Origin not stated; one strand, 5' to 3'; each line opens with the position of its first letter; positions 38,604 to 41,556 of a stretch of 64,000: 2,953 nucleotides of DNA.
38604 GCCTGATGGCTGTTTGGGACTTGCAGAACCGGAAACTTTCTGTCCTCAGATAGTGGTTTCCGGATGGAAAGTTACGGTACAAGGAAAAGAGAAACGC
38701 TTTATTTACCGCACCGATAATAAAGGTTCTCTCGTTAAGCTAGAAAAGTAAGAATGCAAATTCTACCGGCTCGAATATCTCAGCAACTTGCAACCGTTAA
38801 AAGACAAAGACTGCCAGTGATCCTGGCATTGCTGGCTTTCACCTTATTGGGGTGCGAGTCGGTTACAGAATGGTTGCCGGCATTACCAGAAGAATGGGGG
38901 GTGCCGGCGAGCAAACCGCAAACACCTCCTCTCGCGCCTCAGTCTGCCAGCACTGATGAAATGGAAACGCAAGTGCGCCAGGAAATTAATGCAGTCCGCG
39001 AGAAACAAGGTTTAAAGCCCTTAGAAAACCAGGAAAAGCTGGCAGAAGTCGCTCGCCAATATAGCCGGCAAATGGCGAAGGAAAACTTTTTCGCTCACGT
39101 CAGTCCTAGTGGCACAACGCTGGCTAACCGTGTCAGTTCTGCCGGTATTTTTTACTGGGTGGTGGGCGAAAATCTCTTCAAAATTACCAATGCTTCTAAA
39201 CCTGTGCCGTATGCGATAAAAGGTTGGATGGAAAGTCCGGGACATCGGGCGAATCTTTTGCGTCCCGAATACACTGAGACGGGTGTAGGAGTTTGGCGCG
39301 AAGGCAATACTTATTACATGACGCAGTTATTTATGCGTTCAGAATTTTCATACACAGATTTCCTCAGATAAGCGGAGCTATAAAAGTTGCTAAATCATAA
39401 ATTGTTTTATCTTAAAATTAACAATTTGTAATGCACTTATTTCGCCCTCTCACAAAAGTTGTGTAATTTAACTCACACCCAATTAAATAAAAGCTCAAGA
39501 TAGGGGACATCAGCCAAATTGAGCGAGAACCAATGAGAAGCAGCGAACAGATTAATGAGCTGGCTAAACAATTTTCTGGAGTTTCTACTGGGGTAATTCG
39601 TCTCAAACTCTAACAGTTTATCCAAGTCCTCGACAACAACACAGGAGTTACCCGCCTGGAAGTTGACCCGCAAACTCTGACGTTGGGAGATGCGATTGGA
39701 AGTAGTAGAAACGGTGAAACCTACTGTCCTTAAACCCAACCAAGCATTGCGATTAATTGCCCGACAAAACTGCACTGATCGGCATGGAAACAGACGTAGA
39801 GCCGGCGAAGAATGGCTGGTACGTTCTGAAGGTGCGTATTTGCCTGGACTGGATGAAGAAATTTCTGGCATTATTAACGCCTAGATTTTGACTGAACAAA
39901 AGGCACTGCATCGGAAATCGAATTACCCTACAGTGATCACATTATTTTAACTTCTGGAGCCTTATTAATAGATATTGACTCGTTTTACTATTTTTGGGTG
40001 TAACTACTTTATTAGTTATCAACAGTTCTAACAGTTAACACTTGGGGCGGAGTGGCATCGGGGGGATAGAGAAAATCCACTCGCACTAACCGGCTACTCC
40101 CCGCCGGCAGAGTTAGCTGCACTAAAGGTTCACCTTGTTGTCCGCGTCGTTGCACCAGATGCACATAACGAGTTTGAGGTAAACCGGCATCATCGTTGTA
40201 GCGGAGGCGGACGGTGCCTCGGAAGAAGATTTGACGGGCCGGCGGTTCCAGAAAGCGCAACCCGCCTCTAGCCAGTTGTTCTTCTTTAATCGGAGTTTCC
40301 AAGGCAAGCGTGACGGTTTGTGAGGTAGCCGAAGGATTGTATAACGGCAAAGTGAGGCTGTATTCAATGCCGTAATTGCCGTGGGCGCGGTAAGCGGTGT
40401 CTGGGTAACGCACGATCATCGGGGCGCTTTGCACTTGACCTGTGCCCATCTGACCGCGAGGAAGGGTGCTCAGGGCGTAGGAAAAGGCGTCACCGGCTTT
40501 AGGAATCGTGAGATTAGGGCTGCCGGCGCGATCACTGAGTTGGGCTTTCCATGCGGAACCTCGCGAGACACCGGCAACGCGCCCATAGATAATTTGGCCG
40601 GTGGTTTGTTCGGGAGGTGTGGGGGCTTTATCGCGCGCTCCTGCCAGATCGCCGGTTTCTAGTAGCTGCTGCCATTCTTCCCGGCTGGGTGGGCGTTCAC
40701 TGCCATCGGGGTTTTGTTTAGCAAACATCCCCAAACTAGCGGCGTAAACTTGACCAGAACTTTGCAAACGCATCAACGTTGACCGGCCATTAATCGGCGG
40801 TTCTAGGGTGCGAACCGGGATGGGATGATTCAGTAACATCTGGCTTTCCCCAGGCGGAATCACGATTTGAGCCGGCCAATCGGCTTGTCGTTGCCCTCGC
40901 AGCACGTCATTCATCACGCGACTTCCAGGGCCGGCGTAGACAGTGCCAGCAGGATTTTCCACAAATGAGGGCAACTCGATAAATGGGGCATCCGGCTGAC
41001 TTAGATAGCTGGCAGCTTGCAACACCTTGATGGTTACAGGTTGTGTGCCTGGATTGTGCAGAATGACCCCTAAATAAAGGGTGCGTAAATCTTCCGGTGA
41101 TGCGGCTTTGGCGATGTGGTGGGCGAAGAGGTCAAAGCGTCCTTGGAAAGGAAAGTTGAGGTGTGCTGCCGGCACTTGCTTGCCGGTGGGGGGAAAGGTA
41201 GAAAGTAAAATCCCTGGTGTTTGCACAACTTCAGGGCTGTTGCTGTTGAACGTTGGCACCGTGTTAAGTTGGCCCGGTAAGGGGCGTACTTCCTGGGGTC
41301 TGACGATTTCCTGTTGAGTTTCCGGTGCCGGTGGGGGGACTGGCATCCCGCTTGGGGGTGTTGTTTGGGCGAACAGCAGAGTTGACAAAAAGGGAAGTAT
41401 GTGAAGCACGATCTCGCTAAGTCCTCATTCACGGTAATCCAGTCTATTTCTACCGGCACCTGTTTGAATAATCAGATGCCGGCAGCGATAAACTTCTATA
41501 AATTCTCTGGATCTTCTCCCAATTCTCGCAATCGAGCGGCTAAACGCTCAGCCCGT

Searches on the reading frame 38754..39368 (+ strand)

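Call 69: search_protein_families(library=pfam, proteins=[window:38754-39368:+], max_evalue=0.00001)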
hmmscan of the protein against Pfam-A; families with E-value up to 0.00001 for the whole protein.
window:38754-39368:+ (205 aa): 1 family
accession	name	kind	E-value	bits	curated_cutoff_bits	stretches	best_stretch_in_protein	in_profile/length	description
PF00188.32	CAP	-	8e-21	75.5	21.1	1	77-193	3-117/117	Cysteine-rich secretory protein family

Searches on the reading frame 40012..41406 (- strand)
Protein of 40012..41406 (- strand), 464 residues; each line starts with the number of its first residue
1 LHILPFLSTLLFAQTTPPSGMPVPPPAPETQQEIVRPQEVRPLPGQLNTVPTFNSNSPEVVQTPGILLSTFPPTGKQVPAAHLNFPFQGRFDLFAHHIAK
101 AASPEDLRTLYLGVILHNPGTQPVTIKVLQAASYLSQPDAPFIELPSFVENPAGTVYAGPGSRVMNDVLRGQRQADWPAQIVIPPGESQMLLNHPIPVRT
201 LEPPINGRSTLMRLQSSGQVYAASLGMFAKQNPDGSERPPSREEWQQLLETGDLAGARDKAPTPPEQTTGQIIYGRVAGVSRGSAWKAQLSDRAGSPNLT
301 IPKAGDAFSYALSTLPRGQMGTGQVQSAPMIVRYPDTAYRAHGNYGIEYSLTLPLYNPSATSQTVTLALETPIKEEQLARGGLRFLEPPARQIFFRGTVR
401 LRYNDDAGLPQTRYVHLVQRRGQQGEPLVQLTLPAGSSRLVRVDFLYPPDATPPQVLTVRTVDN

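Call 69: search_protein_families(library=pfam, proteins=[window:40012-41406:-], max_evalue=0.00001)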
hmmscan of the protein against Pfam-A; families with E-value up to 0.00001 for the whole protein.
window:40012-41406:- (464 aa): 1 family
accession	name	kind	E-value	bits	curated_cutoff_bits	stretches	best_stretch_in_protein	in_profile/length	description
PF11850.13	DUF3370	-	1e-213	710.2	25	1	38-461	1-422/422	Protein of unknown function (DUF3370)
